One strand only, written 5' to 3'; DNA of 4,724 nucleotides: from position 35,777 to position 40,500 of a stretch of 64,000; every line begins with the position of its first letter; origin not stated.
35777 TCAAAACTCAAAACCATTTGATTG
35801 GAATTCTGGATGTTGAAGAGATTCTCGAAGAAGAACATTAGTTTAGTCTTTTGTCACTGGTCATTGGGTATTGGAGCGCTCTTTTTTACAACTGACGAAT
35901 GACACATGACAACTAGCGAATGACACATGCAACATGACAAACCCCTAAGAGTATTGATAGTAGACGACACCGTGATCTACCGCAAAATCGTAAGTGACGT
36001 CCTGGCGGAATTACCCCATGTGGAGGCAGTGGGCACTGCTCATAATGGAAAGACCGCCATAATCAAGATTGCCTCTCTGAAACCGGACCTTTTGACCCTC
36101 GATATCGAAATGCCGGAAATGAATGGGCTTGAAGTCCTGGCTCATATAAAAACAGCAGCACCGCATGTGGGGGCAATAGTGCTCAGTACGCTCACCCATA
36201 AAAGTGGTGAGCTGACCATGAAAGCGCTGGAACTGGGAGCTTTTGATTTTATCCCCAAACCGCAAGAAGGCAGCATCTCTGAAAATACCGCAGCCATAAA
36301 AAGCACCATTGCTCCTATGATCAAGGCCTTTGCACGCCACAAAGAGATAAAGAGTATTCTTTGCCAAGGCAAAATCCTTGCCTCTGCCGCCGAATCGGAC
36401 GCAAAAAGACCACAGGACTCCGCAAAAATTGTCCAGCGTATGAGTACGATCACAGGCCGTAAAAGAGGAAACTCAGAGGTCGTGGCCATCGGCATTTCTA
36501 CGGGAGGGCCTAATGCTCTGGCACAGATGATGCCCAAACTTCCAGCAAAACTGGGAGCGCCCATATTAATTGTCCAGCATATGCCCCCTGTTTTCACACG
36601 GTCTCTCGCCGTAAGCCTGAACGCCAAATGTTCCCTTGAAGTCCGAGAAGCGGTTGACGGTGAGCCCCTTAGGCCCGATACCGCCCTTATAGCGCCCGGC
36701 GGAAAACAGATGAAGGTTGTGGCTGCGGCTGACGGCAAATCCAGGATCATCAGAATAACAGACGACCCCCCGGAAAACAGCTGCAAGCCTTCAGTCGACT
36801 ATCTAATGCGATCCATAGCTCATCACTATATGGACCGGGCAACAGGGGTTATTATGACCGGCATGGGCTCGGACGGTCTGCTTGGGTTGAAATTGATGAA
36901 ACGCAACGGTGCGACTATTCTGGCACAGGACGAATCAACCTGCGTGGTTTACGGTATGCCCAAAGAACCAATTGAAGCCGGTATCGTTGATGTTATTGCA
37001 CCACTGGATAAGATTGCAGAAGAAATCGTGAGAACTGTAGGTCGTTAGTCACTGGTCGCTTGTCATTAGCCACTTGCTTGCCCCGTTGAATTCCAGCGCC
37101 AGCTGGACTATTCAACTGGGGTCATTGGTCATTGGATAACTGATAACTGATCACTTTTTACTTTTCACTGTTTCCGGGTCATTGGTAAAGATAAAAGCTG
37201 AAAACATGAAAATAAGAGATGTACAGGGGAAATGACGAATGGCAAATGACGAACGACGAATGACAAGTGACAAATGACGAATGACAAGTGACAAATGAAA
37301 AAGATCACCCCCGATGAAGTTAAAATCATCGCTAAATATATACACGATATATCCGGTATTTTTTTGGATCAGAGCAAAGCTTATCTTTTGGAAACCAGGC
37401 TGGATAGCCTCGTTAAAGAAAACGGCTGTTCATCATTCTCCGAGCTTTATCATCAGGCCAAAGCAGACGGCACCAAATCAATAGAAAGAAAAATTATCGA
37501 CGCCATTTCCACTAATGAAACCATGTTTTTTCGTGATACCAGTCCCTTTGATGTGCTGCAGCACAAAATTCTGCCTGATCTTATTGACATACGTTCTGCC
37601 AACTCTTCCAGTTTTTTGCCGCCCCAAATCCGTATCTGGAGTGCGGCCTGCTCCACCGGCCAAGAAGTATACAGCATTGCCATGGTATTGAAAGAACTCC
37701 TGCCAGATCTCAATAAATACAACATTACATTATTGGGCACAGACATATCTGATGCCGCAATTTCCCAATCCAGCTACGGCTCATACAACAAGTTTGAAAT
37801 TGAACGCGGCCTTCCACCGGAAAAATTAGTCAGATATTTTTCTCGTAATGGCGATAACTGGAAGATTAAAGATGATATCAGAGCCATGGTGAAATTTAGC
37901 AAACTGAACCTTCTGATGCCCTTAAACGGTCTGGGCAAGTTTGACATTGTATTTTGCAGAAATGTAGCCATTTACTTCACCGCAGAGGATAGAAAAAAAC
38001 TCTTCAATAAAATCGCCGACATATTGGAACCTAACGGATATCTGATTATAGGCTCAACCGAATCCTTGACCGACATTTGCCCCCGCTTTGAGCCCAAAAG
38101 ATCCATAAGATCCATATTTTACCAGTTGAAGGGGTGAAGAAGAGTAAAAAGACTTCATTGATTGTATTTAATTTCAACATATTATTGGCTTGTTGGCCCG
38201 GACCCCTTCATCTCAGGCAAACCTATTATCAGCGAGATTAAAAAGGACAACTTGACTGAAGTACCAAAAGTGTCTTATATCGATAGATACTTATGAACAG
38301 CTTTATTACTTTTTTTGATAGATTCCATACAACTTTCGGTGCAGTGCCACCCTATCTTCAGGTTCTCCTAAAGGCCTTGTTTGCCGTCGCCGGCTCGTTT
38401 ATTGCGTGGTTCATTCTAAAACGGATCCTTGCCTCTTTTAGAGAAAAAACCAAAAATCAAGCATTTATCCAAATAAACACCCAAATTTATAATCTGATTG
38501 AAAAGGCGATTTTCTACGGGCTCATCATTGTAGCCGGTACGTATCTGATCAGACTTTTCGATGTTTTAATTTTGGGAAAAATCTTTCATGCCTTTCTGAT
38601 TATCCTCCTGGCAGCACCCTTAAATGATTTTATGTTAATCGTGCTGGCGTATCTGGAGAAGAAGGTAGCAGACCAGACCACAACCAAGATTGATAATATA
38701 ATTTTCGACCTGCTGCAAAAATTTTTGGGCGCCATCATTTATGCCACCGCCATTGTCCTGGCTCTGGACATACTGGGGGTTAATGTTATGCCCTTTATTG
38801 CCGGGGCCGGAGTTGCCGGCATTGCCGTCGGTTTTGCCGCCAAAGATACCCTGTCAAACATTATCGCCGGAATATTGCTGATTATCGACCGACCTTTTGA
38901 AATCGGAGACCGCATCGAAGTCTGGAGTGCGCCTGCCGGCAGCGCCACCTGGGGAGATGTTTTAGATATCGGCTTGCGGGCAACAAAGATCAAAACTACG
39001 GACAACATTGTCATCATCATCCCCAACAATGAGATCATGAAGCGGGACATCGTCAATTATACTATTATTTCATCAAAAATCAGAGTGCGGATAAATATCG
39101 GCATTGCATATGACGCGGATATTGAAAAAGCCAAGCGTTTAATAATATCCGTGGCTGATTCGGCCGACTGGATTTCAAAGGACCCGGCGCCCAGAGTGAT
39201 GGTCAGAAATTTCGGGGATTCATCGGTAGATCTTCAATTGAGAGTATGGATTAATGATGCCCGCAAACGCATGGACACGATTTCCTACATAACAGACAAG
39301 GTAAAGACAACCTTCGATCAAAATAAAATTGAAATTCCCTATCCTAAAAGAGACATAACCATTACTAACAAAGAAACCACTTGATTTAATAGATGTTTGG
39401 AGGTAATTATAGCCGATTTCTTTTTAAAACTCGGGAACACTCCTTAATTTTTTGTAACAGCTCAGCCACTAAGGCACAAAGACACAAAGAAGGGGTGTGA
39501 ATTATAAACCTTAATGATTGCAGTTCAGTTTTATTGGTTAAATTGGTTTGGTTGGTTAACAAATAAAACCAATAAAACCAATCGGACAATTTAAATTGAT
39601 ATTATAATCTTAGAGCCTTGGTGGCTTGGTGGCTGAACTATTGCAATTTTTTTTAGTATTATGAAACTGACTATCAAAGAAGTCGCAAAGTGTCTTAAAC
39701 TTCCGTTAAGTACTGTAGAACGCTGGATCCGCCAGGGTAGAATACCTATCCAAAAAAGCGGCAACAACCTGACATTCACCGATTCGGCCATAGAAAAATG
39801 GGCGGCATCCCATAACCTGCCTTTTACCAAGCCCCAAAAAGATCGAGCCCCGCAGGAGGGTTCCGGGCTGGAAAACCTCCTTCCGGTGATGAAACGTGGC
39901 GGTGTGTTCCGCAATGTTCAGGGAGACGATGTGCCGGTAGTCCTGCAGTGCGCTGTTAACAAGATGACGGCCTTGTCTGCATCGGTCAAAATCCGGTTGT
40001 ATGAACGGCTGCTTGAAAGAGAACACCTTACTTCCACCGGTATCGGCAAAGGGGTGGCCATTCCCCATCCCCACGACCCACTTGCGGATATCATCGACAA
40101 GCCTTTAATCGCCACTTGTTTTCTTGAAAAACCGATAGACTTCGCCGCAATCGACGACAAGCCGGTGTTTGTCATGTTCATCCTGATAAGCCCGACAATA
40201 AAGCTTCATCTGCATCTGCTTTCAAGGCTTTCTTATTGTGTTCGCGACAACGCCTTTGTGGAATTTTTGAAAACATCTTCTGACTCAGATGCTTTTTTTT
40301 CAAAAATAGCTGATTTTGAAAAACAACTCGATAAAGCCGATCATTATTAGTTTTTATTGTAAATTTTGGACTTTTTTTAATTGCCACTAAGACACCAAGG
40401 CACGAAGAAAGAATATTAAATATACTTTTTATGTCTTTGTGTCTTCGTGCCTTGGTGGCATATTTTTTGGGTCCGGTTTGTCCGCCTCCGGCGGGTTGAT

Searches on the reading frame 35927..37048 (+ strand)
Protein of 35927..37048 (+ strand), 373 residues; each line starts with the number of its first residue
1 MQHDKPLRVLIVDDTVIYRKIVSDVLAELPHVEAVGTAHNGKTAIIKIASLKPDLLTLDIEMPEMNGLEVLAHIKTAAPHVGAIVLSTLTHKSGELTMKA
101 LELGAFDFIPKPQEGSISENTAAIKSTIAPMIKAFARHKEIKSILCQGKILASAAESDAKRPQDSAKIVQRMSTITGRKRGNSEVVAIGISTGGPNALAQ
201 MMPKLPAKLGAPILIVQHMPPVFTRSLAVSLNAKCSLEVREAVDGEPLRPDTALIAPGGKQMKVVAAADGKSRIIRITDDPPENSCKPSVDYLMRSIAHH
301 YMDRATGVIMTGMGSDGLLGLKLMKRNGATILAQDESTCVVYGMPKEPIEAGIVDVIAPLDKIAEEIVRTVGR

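Call 28: search_protein_families(library=pfam, proteins=[window:35927-37048:+], max_evalue=1e-8)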
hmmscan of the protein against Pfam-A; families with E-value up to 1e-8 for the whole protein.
window:35927-37048:+ (373 aa): 2 families
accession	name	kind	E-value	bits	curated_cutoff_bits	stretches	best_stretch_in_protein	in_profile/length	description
PF01339.22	CheB_methylest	-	4e-65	219.2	24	1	186-367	1-174/174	CheB methylesterase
PF00072.30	Response_reg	-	4.3e-22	78.8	30.2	1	9-113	1-101/111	Response regulator receiver domain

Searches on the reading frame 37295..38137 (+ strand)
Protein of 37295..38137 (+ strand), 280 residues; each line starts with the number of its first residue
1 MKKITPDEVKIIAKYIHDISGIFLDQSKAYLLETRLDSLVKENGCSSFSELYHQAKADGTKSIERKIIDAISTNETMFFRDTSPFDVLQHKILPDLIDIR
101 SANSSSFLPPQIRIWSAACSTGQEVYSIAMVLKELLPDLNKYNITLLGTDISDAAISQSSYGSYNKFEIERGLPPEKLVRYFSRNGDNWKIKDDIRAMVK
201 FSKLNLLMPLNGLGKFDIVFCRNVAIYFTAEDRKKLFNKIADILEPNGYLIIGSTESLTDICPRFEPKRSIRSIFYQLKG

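Call 28: search_protein_families(library=pfam, proteins=[window:37295-38137:+], max_evalue=1e-8)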
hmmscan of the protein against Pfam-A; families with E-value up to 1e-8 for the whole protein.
window:37295-38137:+ (280 aa): 2 families
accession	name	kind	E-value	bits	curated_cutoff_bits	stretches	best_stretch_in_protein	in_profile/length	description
PF01739.24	CheR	-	3e-56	190.4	27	1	74-262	1-183/195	CheR methyltransferase, SAM binding domain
PF03705.20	CheR_N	-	1.3e-10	41.2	27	1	10-58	4-52/53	CheR methyltransferase, all-alpha domain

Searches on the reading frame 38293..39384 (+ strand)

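Call 28: search_protein_families(library=pfam, proteins=[window:38293-39384:+], max_evalue=1e-8)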
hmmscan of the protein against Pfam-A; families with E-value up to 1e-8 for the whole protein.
window:38293-39384:+ (363 aa): 2 families
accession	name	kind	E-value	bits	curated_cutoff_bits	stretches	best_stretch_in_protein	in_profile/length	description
PF00924.24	MS_channel_2nd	-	1.2e-18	67.4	20.2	1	185-257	1-67/68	Mechanosensitive ion channel, beta-domain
PF21082.3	MS_channel_3rd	-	2e-18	67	21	1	265-348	1-88/88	Mechanosensitive ion channel MscS, C-terminal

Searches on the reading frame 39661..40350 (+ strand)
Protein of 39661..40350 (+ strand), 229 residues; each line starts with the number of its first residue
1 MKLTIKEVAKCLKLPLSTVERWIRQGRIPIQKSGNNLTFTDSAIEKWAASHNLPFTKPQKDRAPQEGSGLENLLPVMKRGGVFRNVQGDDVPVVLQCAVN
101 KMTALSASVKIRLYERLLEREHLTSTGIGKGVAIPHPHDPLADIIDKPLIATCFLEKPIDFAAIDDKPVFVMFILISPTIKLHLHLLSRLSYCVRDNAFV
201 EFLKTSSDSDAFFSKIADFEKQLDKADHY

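Call 28: search_protein_families(library=pfam, proteins=[window:39661-40350:+], max_evalue=1e-8)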
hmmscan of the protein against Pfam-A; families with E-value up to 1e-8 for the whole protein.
window:39661-40350:+ (229 aa): 2 families
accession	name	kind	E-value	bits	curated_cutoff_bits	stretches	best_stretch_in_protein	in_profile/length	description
PF00359.27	PTS_EIIA_2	-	7.6e-25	88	27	1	79-216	5-141/144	Phosphoenolpyruvate-dependent sugar phosphotransferase system, EIIA 2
PF12728.13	HTH_17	-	4.3e-11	43.3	27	1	3-51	2-50/51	Helix-turn-helix domain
